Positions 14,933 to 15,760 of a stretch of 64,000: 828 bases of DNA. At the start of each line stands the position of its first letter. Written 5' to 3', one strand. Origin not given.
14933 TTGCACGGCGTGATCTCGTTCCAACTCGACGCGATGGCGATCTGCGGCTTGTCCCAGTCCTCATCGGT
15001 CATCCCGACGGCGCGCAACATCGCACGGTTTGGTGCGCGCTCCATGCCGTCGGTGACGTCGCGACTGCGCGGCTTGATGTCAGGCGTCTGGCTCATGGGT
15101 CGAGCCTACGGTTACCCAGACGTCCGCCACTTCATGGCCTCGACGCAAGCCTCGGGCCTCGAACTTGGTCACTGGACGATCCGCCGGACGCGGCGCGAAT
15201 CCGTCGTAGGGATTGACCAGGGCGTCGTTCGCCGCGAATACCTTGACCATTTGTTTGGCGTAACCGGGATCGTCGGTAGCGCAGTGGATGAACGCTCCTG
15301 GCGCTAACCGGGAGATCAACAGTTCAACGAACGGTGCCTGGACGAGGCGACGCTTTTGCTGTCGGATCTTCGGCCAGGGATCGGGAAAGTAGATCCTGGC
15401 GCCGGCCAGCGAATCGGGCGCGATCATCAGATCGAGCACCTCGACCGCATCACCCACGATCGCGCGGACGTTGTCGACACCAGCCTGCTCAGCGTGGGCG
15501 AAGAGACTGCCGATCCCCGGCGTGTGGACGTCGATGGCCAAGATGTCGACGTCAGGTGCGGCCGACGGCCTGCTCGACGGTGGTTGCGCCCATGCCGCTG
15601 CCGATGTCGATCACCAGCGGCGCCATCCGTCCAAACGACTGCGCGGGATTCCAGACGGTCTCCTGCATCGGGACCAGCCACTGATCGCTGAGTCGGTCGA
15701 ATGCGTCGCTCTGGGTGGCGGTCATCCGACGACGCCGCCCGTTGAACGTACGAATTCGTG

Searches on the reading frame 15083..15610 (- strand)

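Call 54: search_protein_families(library=pfam, proteins=[window:15083-15610:-], max_evalue=0.00001)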
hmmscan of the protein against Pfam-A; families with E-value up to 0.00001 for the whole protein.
window:15083-15610:- (176 aa): 1 family
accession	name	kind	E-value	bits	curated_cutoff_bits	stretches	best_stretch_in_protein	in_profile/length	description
PF02390.23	Methyltransf_4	-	6.7e-37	127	24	1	17-163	22-172/173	Putative methyltransferase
